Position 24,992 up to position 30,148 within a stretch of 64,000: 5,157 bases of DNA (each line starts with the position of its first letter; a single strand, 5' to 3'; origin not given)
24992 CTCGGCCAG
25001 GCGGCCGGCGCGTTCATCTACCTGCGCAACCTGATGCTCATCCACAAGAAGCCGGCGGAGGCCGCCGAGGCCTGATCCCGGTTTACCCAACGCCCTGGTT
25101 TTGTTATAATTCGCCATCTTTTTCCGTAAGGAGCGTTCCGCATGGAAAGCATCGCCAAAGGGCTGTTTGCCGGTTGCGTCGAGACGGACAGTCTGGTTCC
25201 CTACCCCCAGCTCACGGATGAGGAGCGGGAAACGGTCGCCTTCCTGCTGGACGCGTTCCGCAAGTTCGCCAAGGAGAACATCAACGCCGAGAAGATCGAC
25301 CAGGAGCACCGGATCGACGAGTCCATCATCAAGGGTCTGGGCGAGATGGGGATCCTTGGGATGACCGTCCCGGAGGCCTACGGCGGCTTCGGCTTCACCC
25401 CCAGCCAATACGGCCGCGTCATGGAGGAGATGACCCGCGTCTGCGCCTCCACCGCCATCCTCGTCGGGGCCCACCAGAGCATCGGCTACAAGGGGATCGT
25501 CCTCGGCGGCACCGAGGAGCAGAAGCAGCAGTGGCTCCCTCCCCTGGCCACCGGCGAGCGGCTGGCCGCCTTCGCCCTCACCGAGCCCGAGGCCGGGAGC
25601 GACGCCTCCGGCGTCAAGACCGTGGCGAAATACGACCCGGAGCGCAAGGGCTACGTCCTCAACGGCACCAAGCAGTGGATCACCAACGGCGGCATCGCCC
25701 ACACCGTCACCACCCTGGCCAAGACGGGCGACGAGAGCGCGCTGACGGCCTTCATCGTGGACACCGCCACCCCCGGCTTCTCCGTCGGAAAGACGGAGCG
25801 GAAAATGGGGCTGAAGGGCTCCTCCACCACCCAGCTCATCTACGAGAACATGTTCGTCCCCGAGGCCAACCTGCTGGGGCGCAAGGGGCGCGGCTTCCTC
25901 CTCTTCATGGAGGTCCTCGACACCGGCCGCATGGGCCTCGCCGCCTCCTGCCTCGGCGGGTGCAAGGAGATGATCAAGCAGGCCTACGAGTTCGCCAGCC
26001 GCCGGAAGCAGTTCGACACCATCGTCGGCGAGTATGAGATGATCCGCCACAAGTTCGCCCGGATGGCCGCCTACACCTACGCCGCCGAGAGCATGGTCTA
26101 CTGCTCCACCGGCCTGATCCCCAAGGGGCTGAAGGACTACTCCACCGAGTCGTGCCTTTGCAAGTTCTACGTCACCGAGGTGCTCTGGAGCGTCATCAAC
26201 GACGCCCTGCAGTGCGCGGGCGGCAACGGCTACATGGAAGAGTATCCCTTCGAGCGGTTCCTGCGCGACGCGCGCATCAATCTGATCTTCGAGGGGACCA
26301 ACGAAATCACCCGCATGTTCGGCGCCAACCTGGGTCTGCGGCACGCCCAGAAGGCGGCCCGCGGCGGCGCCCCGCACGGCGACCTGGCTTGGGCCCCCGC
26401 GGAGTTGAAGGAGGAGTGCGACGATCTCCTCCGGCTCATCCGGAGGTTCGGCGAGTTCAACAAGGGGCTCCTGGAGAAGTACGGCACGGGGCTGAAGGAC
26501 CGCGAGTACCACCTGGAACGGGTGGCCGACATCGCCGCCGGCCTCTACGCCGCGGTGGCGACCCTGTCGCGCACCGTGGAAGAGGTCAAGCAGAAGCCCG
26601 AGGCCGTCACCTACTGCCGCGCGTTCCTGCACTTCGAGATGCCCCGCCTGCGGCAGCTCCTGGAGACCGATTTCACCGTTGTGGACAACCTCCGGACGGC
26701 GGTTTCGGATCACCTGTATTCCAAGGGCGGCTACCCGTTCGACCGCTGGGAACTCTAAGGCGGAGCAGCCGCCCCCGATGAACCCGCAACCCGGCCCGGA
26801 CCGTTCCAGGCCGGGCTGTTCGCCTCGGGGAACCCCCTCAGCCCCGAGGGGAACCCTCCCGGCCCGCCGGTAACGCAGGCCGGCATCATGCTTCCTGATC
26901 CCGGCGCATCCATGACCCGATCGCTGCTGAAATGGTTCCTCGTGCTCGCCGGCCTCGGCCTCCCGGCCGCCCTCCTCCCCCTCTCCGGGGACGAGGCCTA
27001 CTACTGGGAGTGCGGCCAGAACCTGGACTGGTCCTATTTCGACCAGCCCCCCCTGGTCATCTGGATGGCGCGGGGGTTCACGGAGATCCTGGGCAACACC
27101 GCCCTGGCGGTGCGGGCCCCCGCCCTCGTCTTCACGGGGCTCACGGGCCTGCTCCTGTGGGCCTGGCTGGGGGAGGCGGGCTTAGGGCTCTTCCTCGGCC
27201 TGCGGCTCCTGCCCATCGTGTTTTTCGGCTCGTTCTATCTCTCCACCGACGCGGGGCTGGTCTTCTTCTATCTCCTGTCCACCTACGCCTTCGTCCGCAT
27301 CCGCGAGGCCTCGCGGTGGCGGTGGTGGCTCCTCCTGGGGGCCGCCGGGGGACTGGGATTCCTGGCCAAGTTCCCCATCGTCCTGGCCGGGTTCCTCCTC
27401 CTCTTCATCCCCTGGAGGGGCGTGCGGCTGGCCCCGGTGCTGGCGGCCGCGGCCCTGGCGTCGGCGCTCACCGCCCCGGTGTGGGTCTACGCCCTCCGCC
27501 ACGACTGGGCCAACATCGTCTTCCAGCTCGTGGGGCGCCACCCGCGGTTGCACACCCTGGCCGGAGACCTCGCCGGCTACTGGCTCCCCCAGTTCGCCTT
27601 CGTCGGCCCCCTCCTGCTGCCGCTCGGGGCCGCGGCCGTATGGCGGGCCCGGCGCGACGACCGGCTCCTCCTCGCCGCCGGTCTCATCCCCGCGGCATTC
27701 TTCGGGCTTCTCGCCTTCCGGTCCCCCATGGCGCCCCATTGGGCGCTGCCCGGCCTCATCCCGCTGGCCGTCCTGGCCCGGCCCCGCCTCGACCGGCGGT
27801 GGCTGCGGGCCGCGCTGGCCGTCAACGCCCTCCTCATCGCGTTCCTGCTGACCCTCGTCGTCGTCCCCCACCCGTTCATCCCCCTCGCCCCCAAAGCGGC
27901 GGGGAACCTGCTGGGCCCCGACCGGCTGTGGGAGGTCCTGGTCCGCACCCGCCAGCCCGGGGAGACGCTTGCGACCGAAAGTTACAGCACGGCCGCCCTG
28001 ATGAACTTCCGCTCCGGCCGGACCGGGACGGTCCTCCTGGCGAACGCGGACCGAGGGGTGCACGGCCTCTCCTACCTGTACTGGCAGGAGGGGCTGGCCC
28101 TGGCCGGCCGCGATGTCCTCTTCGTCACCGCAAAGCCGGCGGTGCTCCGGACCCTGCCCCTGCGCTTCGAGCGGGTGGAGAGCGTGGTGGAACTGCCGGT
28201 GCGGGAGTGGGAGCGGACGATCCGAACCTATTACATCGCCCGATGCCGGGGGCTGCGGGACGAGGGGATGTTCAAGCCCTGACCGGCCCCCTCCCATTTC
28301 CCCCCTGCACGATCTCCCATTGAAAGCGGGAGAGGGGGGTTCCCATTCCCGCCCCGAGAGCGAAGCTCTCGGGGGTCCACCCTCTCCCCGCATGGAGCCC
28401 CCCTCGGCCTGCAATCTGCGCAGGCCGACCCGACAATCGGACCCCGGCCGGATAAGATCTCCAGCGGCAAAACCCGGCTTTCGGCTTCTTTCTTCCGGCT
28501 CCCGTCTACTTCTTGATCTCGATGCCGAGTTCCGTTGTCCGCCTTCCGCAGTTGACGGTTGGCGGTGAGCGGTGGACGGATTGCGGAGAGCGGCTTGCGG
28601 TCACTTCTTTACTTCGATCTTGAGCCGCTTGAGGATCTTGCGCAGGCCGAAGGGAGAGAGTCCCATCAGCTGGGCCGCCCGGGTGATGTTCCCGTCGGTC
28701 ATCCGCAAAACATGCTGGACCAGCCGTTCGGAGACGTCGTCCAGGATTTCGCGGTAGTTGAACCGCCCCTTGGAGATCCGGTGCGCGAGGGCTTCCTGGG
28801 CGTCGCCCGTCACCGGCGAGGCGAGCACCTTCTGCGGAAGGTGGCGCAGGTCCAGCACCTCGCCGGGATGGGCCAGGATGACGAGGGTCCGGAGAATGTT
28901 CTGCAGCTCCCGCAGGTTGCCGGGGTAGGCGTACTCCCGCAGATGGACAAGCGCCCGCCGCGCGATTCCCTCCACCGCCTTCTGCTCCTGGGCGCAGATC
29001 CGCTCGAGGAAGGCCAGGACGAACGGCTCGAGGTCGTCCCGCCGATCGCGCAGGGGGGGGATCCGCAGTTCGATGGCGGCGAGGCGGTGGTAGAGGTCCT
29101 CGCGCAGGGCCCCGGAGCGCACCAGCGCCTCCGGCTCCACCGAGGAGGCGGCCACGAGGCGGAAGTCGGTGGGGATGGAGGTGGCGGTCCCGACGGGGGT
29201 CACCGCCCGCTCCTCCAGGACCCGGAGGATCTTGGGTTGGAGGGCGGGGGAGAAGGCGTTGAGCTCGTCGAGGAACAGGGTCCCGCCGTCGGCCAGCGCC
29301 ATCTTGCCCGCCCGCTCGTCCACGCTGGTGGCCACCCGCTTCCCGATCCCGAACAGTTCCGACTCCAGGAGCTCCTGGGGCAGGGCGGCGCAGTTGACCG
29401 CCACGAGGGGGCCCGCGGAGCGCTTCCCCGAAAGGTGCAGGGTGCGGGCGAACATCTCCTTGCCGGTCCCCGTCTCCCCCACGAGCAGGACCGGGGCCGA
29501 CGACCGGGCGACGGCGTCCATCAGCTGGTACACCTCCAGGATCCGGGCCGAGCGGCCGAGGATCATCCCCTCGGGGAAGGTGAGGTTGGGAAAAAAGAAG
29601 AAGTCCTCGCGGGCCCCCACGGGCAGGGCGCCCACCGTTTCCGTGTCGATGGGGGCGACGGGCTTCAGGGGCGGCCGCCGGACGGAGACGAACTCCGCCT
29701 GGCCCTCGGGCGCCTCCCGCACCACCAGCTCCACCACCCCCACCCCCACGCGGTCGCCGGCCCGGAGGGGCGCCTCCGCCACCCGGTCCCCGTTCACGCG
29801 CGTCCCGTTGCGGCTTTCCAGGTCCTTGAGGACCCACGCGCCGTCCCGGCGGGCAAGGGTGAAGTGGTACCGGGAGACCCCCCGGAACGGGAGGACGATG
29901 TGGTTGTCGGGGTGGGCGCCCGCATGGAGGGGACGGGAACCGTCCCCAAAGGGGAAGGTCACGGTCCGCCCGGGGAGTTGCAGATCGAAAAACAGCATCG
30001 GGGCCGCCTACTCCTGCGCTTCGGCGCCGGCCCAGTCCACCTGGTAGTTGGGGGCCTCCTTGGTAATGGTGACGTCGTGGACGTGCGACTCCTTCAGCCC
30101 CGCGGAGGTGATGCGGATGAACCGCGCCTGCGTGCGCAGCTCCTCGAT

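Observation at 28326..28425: Second copy of the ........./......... structured element, with compensatory change in the middle hairpin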

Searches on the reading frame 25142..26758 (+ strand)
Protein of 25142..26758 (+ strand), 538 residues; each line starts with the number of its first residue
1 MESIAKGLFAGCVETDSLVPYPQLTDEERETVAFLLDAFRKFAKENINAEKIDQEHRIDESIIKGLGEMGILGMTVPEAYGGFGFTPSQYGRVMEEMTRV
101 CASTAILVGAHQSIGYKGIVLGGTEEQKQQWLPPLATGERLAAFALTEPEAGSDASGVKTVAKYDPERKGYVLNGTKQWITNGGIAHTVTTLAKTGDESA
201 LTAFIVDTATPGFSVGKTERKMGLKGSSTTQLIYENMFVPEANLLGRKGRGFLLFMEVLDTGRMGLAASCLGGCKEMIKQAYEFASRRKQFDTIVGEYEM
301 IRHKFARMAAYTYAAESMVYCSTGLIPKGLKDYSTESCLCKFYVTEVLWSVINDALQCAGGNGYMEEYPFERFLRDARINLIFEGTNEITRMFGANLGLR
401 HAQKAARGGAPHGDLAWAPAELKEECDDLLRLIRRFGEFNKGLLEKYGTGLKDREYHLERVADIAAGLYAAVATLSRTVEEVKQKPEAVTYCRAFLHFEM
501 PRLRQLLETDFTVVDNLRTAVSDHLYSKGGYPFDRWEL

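Call 12: search_protein_families(library=pfam, proteins=[window:25142-26758:+])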
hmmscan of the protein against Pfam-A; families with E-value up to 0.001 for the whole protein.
window:25142-26758:+ (538 aa): 7 families
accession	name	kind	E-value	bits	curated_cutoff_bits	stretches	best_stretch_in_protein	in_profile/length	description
PF00441.29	Acyl-CoA_dh_1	-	4.2e-39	134.5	22.4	1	249-393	1-144/150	Acyl-CoA dehydrogenase, C-terminal domain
PF02771.21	Acyl-CoA_dh_N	-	1.3e-32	113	22.9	1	35-139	7-113/113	Acyl-CoA dehydrogenase, N-terminal domain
PF02770.24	Acyl-CoA_dh_M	-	4.6e-26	91.3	33.3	1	143-236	1-96/97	Acyl-CoA dehydrogenase, middle domain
PF08028.16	Acyl-CoA_dh_2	-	4.2e-14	53.4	22.7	1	265-387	2-133/134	Acyl-CoA dehydrogenase, C-terminal domain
PF21343.2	ACAD9-ACADV_C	-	2.1e-11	44.6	27.8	1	421-486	2-67/120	ACAD9/ACADV, C-terminal domain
PF22924.1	ACOX_C_alpha1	-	3.4e-06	27.4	27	1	328-389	98-159/169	Acyl-CoA oxidase, C-alpha1 domain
PF21263.2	Acyl-CoA-dh_C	-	0.00028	21.6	27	0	445-505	15-72/96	Acyl-CoA dehydrogenase, C-terminal domain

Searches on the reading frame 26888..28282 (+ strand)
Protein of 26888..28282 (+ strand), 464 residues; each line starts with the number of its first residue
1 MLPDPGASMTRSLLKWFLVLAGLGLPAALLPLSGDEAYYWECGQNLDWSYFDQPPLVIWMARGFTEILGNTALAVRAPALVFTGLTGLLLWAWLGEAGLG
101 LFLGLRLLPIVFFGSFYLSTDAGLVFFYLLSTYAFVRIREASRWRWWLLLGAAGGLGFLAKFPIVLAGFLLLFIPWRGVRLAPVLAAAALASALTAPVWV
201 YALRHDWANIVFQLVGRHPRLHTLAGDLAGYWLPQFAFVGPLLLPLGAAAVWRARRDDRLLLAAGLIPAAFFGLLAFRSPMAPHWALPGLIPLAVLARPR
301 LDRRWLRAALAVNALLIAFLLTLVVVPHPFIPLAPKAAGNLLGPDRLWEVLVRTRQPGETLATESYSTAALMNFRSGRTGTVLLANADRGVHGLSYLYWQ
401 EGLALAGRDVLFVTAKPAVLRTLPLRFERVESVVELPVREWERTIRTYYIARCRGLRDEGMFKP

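Call 12: search_protein_families(library=pfam, proteins=[window:26888-28282:+])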
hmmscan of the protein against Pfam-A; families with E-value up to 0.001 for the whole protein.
window:26888-28282:+ (464 aa): 1 family
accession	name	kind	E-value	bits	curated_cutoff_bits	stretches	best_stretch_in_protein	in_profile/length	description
PF13231.12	PMT_2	-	3e-19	70.2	26.1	1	52-201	1-160/160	Dolichyl-phosphate-mannose-protein mannosyltransferase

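Call 54: find_homologous_proteins(query=window:26888-28282:+, max_evalue=1e-40)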
Query window:26888-28282:+ (464 aa): 126 proteins with E <= 1e-40 among 8000 candidates; the best 120 are listed.
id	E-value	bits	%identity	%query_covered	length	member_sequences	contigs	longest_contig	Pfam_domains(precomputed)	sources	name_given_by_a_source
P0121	0.0e+0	1023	100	100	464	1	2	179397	PF13231.13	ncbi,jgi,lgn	jgi:4-amino-4-deoxy-L-arabinose transferase-like glycosyltransferase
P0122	2.0e-229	781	80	98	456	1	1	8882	PF13231.13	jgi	jgi:4-amino-4-deoxy-L-arabinose transferase-like glycosyltransferase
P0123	2.6e-212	724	74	99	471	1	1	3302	PF13231.13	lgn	-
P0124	9.4e-208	709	73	94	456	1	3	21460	PF13231.13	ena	-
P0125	1.1e-201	689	70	98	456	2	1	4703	PF13231.13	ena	-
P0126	1.7e-193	662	69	98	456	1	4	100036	PF13231.13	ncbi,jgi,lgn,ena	-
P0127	3.2e-191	655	69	98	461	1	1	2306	PF02366.25,PF13231.13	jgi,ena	-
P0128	5.7e-144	499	54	96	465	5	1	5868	PF13231.13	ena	-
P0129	7.8e-142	492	52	96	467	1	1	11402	PF13231.13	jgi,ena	-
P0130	2.4e-132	460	52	96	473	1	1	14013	PF13231.13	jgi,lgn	jgi:4-amino-4-deoxy-L-arabinose transferase-like glycosyltransferase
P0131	8.4e-95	337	37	94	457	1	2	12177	PF13231.13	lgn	-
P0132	4.9e-92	327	36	94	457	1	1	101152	PF13231.13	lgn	-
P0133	4.9e-92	327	36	94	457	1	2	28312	PF13231.13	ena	-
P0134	2.4e-89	319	38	94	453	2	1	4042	PF13231.13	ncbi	ncbi:MAG: glycosyltransferase family 39 protein [Thermoanaerobaculia bacterium]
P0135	2.4e-89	319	36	94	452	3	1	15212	PF13231.13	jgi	-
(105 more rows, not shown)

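Call 55: find_encoding_contigs(protein=P0122, flank=3000, max_places=1)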
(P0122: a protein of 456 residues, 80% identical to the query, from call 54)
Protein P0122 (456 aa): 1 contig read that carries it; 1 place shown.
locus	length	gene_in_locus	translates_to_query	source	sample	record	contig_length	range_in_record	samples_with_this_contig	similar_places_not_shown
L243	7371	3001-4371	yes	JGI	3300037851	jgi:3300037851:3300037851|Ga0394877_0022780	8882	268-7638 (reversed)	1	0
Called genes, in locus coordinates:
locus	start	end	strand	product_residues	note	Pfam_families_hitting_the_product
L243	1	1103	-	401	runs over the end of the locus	PF00665:rve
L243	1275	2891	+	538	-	PF02771:Acyl-CoA_dh_N, PF02770:Acyl-CoA_dh_M, PF00441:Acyl-CoA_dh_1, PF08028:Acyl-CoA_dh_2, PF22924:ACOX_C_alpha1 (weak), PF21343:ACAD9-ACADV_C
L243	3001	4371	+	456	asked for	PF13231:PMT_2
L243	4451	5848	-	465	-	PF16697:Yop-YscD_cpl, PF00498:FHA, PF00158:Sigma54_activat, PF01078:Mg_chelatase (faint), PF14532:Sigma54_activ_2, PF07728:AAA_5, PF25601:AAA_lid_14, PF02954:HTH_8 (faint)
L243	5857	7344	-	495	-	PF00478:IMPDH, PF00571:CBS, PF01070:FMN_dh, PF03060:NMO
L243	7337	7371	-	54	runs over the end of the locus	-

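Call 56: find_encoding_contigs(protein=P0124, flank=3000, max_places=1)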
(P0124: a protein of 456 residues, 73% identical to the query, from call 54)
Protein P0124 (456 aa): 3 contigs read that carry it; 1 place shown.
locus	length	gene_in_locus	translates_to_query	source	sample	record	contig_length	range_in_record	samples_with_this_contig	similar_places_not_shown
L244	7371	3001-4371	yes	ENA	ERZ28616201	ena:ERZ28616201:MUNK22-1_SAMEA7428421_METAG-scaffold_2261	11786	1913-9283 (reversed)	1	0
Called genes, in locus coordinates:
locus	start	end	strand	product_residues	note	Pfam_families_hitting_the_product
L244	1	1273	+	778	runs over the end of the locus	PF09586:YfhO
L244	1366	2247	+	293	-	-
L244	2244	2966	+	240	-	PF00441:Acyl-CoA_dh_1, PF08028:Acyl-CoA_dh_2 (weak), PF22924:ACOX_C_alpha1 (weak), PF21343:ACAD9-ACADV_C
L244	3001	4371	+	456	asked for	PF13231:PMT_2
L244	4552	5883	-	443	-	PF16697:Yop-YscD_cpl, PF00498:FHA, PF00158:Sigma54_activat, PF14532:Sigma54_activ_2, PF07728:AAA_5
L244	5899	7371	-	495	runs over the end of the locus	PF00478:IMPDH, PF00571:CBS, PF01070:FMN_dh, PF03060:NMO (weak)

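Call 57: find_encoding_contigs(protein=P0126, flank=3000, max_places=1)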
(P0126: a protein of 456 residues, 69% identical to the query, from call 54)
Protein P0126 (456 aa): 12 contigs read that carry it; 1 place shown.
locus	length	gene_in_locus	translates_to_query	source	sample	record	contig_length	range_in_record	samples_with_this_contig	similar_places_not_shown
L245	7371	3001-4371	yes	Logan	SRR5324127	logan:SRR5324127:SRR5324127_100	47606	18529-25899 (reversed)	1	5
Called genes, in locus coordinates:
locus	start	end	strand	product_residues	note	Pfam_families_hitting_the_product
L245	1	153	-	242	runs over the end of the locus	PF10502:Peptidase_S26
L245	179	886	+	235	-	PF00535:Glycos_transf_2, PF13641:Glyco_tranf_2_3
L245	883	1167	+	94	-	PF07578:LAB_N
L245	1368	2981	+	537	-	PF02771:Acyl-CoA_dh_N, PF02770:Acyl-CoA_dh_M, PF00441:Acyl-CoA_dh_1, PF08028:Acyl-CoA_dh_2, PF22924:ACOX_C_alpha1 (faint), PF21343:ACAD9-ACADV_C (weak)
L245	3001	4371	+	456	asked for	PF13231:PMT_2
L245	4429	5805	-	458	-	PF00072:Response_reg, PF00158:Sigma54_activat, PF14532:Sigma54_activ_2, PF00004:AAA (weak), PF07728:AAA_5, PF25601:AAA_lid_14, PF02954:HTH_8 (weak)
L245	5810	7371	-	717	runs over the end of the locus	-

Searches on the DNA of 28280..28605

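Call 34: search_rna_families(source=window, start=28280, end=28605, threshold=evalue, max_evalue=10)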
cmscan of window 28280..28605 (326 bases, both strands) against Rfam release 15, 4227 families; matches with E-value up to 10: 7.
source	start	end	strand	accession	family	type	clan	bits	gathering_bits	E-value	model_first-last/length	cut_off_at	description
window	28324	28393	-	RF00879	mir-615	Gene; miRNA;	-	22.7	90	0.16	1-85/85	no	mir-615 microRNA precursor family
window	28324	28393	+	RF00879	mir-615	Gene; miRNA;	-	19.1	90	1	1-85/85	no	mir-615 microRNA precursor family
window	28326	28391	-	RF03836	mir-3547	Gene; miRNA;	-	17.2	77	1.8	1-88/88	no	mir-3547 microRNA precursor family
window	28355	28405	+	RF01066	6C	Cis-reg;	-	16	47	9.4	1-75/75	no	6C RNA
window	28325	28392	+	RF00891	mir-671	Gene; miRNA;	-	14.9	65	9.2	1-84/84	no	mir-671 microRNA precursor family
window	28321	28397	+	RF01918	mir-1249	Gene; miRNA;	-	13.5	83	4.9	1-75/75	no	mir-1249 microRNA precursor family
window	28280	28327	-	RF04196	MIR5638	Gene; miRNA;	-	10.7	500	0.53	1-48/464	3'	MIR5638 microRNA precursor family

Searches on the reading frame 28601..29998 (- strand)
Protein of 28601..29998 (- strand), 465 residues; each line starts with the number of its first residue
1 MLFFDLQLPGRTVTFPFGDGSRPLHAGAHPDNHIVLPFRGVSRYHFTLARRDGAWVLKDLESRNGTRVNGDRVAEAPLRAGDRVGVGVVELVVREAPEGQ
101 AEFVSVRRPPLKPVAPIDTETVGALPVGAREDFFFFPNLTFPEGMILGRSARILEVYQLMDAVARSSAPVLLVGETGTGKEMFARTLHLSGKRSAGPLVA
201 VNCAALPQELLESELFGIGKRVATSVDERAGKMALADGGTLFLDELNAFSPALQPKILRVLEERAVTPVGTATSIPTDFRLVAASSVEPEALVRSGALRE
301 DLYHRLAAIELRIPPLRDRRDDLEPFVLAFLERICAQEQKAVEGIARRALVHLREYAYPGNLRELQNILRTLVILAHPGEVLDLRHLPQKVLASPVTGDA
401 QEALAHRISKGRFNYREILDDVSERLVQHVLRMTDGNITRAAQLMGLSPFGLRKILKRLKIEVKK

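Call 12: search_protein_families(library=pfam, proteins=[window:28601-29998:-])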
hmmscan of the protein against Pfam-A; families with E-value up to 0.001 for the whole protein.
window:28601-29998:- (465 aa): 8 families
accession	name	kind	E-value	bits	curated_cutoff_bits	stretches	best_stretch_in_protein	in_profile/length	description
PF00158.32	Sigma54_activat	-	7.1e-52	175.9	20.2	1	146-311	1-167/168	Sigma-54 interaction domain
PF14532.12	Sigma54_activ_2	-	3.7e-23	82.7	25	1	147-316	1-138/138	Sigma-54 interaction domain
PF25601.1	AAA_lid_14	-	3.2e-19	69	27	1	317-399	1-82/87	AAA+ ATPase lid domain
PF00498.31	FHA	-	2.1e-15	57.3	20.7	1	27-87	4-67/67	FHA domain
PF16697.10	Yop-YscD_cpl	-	1e-12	48.6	33.2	1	24-95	19-92/94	Inner membrane component of T3SS, cytoplasmic domain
PF07728.20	AAA_5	-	2e-09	38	22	1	169-293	1-126/139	AAA domain (dynein-related subfamily)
PF01078.27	Mg_chelatase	-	2e-06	27.8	20.3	0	227-286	96-157/207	Magnesium chelatase, subunit ChlI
PF02954.25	HTH_8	-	2.3e-05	24.4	22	1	419-458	2-41/42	Bacterial regulatory protein, Fis family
